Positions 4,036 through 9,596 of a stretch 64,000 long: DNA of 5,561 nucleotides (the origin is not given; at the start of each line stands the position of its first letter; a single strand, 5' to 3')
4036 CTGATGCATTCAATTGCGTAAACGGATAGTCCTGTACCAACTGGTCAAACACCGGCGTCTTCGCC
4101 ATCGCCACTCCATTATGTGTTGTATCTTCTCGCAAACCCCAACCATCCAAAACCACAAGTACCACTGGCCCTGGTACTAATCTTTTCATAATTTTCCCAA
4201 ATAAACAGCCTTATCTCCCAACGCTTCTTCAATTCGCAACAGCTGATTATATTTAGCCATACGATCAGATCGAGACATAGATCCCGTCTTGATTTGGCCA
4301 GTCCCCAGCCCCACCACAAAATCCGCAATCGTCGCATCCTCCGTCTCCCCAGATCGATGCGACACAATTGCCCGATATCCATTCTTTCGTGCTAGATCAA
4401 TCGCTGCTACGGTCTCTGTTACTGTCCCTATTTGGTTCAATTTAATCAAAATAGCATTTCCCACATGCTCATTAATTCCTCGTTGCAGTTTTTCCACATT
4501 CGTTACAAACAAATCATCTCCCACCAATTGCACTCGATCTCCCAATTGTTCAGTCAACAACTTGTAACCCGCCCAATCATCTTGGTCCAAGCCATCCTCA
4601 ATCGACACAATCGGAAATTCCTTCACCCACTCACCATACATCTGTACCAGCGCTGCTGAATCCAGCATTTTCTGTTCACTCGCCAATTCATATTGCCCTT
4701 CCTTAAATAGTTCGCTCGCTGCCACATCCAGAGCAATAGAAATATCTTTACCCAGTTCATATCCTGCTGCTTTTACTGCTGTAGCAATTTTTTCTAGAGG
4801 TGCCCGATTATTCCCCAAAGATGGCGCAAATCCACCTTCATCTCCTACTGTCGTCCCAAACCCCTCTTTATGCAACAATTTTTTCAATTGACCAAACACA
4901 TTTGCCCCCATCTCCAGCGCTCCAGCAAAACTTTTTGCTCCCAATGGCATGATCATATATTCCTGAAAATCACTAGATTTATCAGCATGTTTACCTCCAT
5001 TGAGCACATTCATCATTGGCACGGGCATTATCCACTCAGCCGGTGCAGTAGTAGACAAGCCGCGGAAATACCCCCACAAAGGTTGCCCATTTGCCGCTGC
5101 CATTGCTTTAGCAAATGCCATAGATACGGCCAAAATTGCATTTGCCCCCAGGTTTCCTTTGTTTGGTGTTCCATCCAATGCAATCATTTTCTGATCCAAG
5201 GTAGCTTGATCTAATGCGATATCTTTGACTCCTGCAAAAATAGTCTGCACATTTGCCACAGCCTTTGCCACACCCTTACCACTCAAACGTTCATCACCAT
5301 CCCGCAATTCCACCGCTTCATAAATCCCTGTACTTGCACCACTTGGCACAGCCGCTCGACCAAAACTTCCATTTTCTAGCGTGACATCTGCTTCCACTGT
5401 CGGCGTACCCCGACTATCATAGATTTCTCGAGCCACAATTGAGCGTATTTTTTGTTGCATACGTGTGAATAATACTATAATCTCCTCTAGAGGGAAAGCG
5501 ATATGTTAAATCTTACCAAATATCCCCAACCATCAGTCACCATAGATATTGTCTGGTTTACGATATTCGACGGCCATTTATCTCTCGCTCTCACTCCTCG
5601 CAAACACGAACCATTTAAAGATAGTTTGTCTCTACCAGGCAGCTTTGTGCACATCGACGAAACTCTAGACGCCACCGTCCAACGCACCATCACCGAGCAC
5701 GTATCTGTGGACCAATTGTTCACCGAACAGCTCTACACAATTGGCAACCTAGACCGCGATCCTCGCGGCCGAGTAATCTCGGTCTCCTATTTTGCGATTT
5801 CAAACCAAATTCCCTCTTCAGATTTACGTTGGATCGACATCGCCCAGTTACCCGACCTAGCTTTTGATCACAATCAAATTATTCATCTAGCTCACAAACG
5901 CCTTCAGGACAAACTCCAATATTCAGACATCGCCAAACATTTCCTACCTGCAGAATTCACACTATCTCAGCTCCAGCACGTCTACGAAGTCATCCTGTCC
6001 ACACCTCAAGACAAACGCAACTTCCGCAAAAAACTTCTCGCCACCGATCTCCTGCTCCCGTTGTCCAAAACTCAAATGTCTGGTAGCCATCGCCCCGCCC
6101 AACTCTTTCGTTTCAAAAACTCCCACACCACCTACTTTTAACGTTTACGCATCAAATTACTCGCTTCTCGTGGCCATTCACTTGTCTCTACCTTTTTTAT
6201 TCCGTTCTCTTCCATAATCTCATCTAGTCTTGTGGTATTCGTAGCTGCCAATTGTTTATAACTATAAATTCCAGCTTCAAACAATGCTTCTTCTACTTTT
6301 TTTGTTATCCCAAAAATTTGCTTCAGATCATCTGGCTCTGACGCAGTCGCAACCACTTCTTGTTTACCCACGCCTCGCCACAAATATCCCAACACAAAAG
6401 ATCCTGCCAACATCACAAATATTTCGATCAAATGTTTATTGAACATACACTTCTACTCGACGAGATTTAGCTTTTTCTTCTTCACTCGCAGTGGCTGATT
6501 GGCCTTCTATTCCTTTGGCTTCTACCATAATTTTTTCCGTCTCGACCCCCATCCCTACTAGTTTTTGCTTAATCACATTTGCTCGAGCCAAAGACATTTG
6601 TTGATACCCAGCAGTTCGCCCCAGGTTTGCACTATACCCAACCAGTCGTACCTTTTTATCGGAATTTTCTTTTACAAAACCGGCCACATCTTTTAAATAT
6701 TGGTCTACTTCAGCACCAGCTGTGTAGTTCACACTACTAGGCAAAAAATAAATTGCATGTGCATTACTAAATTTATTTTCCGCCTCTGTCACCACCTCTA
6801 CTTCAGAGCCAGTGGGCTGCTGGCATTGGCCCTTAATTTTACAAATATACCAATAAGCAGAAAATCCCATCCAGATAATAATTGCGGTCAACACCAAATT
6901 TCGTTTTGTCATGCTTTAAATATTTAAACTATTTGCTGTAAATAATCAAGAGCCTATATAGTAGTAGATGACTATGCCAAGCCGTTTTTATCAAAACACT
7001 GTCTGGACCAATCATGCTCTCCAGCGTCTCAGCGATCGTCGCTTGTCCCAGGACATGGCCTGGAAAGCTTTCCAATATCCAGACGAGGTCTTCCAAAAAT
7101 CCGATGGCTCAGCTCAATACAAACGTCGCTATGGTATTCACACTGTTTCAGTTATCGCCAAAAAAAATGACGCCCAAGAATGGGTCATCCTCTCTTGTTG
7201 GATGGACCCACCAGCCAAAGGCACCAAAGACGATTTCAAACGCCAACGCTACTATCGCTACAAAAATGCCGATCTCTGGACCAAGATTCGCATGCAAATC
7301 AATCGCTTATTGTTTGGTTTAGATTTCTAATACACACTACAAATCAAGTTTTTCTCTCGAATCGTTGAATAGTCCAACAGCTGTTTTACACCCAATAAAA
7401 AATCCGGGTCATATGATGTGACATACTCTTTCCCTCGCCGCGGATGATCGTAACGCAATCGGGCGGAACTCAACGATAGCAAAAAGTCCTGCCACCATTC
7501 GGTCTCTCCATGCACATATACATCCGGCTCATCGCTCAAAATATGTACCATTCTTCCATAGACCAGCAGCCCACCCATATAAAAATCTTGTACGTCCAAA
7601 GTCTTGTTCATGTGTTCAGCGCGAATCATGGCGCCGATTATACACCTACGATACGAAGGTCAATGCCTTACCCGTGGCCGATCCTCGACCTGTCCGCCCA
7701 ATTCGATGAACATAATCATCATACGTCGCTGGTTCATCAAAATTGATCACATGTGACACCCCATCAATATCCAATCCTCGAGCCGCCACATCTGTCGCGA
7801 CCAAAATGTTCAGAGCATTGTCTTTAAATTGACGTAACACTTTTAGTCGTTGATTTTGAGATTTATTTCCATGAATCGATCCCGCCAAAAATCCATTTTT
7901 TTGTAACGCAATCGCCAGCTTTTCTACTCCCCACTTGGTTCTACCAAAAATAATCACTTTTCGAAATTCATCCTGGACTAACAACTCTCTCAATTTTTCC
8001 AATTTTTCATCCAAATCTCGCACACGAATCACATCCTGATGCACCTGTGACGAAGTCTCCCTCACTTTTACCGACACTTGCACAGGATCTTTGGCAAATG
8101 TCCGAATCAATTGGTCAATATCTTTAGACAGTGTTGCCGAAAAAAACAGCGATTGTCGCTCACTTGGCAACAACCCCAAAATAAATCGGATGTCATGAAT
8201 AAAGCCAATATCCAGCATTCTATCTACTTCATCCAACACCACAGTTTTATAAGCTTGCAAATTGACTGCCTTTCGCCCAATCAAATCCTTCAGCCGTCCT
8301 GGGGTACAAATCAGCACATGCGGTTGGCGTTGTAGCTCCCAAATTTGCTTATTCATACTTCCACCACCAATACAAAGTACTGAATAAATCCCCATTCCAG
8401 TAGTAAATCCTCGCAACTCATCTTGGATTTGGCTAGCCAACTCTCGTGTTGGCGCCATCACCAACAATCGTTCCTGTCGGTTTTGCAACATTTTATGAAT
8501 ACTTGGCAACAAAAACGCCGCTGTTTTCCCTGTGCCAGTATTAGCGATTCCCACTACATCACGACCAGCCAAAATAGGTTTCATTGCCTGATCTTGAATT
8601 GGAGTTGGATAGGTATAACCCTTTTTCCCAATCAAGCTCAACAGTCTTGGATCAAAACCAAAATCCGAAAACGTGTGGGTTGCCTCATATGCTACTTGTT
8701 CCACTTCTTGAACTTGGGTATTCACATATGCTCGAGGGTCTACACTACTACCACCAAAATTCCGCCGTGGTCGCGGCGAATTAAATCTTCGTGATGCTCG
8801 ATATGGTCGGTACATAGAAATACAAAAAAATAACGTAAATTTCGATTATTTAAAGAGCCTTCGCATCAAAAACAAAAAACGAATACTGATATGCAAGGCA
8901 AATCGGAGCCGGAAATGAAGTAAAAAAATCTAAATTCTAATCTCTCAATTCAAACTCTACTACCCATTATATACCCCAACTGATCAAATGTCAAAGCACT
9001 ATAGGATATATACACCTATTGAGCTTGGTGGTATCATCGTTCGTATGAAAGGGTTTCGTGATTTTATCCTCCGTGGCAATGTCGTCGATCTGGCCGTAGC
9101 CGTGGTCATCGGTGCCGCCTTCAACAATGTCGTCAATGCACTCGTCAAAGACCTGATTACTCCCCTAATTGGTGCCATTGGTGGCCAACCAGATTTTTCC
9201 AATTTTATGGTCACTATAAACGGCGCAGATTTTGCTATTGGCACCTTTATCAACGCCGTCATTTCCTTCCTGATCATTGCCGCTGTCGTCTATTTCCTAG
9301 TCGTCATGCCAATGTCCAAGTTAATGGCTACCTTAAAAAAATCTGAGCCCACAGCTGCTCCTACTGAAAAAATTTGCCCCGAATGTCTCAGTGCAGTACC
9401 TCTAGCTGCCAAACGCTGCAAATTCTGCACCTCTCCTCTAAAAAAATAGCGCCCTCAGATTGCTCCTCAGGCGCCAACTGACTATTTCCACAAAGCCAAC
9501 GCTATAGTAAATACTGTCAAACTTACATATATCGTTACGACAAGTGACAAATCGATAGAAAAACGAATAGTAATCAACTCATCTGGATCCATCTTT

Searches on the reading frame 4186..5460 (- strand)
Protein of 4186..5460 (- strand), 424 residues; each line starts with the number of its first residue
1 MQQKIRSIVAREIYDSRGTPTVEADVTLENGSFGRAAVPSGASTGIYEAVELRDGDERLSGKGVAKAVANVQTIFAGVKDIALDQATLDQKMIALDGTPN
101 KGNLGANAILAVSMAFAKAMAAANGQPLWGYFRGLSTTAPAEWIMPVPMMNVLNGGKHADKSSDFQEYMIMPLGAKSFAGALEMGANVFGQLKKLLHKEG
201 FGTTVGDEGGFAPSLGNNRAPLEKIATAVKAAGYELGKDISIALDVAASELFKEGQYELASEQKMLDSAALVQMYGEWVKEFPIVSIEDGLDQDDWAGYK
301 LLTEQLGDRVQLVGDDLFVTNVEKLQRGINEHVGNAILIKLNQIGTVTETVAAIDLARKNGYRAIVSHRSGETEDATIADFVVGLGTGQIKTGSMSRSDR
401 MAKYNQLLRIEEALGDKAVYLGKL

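Call 50: find_related_loci(query=window:4186-5460:-, collection=genome_contigs, flank=1000)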
Query window:4186-5460:- (424 aa) in genome_contigs; peptide patterns used: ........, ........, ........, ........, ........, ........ (x = any residue, [..] = any of these).
600 stretches matched a pattern (row limit reached: there are more); 598 encode a relative of the query (tblastn E <= 1e-3); the best 80 are kept; 80 distinct loci.
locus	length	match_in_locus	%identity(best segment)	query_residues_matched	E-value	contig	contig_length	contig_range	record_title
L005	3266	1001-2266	61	3-423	1e-174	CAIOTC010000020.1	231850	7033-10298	uncultured bacterium isolate AlinenLipids_bin-2248 genome assembly, contig: bin-2248:20/24, whole genome shotgun sequenc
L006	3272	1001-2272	59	1-423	1e-162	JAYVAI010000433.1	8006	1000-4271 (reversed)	MAG: Cyclobacteriaceae bacterium isolate GL24_UP_concoct_27 GL24_UP_concoct_27_432, whole genome shotgun sequence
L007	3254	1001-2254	60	4-423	6e-162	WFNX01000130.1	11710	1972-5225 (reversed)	MAG: Mariprofundaceae bacterium isolate S012_125 k151_401190, whole genome shotgun sequence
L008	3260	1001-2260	61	5-423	1e-161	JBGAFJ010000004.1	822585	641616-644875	MAG: Cyclobacteriaceae bacterium isolate MAG_MBR_H125.45 MBRH125-45_opera_contig_38, whole genome shotgun sequence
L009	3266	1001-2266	60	1-424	2e-162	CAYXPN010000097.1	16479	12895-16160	MAG TPA_asm: uncultured Planctomycetaceae bacterium isolate binchicken_co17_32 genome assembly, contig: NODE_8425_length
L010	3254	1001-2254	60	5-424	8e-161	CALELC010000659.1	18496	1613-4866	MAG TPA_asm: uncultured Planctomycetaceae bacterium isolate SRR4028131_bin.148_CONCOCT_v1.1_MAG genome assembly, contig:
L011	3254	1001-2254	59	5-423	2e-162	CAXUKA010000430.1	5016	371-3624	MAG TPA_asm: uncultured Hymenobacter sp. isolate private_GTX0158_metawrap_bin.1 genome assembly, contig: private_GTX0158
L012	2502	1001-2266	60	1-424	2e-164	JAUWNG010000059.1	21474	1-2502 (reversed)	MAG: Planctomycetota bacterium isolate CSMAG_2418 CSMAG_2418_k141_42068_length_21474_cov_15.7448, whole genome shotgun s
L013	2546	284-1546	58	4-423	5e-165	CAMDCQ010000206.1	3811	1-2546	MAG: Chitinophaga pinensis isolate MiE-16apr19-111 genome assembly, contig: MiE-16apr19-C63805, whole genome shotgun seq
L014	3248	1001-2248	58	5-420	2e-159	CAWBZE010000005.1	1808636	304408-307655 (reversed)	MAG: uncultured Cytophagales bacterium isolate MFD03250.bin.1.122 genome assembly, contig: contig_2568, whole genome sho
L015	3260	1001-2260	59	5-423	6e-159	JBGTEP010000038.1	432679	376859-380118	MAG: Chryseolinea sp. isolate JTS-RE170 k141_6308611, whole genome shotgun sequence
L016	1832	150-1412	59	4-423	2e-171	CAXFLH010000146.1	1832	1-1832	MAG TPA_asm: uncultured Flavobacteriales bacterium isolate ERR599029_concoct_167 genome assembly, contig: ERZ840367.1169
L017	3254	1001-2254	60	5-424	2e-158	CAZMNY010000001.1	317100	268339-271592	MAG TPA_asm: uncultured Pirellulaceae bacterium isolate SRP077602_co7_198 genome assembly, contig: NODE_17_length_317100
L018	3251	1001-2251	59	5-423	3e-158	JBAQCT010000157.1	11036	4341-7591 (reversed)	MAG: Gallionella sp. isolate MFD12004_ilm_asm_bin33 k127_130220, whole genome shotgun sequence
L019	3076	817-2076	59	1-424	7e-161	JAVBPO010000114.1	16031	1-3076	MAG: Thermoguttaceae bacterium isolate EPI_MAG_00141 c_000013778356, whole genome shotgun sequence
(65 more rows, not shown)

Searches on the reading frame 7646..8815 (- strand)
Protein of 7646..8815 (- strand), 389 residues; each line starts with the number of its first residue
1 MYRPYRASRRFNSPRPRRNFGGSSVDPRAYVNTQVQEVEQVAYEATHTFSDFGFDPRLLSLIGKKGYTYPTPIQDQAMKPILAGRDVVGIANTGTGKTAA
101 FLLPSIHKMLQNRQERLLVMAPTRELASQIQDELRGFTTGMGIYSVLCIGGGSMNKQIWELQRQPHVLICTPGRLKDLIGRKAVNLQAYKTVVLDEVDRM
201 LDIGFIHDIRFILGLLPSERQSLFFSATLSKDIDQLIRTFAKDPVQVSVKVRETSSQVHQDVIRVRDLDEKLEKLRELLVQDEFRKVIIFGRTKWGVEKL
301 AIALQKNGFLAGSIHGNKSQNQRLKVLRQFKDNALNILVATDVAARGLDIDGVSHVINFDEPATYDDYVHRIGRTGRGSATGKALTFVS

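Call 27: search_protein_families(library=padloc, proteins=[window:7646-8815:-], max_evalue=0.01)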
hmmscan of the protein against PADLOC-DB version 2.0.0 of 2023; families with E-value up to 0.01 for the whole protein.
window:7646-8815:- (389 aa): 74 families (the best 25 are shown)
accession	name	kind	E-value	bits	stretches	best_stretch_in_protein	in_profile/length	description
PDLC02503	BrxHI|BrxHII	-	3.4e-28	96.4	1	66-388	21-352/698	BrxHI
PDLC02870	DpdF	-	6.8e-18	62.5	1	66-387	10-329/534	DpdF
PDLC03928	PsyrT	-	6.9e-18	62.3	1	73-381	25-338/689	-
PDLC03960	SngC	-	9.7e-18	62.3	1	55-387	10-370/720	-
PDLC02861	DpdF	-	2.2e-17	60.6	1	269-386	224-341/611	DpdF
PDLC02864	DpdF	-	7.8e-16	56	2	264-385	213-335/610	DpdF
PDLC02707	PbeA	-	1.1e-15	55.3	2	265-383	502-621/672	PbeA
PDLC01252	Cas3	-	2.6e-13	48.1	1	90-379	5-289/324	CAS-I; effector_G3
PDLC01770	Cas3g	-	2.6e-13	47.4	2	71-171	16-118/733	-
PDLC02872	DpdF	-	7e-13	46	1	221-378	332-495/859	DpdF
PDLC00938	Cas3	-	6.1e-12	43.4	1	190-377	126-318/358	CRISPR-associated helicase Cas3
PDLC02501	BrxHI|BrxHII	-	1e-11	41.7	1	54-387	7-351/925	BrxHI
PDLC02855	DpdF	-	7.2e-11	39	1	221-378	310-469/825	DpdF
PDLC02859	DpdF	-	3e-10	37.2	1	82-388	113-425/545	DpdF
PDLC02623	DrmD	-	7.9e-10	35.1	1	270-378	515-623/1040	DrmD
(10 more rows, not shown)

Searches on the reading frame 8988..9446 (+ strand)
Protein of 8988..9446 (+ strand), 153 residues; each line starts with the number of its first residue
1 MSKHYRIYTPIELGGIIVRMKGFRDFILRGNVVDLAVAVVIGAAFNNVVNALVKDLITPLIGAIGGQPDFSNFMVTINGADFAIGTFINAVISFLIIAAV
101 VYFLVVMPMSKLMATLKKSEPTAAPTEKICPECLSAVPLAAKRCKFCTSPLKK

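Call 51: list_cluster_members(proteins=[P0001, P0003, window:8988-9446:+, window:4186-5457:-])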
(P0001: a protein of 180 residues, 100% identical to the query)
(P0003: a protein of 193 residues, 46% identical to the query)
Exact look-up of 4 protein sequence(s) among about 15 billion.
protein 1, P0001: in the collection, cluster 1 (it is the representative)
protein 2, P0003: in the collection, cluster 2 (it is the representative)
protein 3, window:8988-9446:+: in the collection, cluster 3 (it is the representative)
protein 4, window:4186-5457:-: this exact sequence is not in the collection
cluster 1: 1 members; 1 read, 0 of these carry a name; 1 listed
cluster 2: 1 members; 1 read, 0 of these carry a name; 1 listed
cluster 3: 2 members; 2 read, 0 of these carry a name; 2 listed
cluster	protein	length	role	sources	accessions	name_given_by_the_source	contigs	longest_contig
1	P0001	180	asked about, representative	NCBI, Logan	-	-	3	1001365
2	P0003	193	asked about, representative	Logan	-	-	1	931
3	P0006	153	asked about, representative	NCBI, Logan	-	-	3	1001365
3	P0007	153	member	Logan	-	-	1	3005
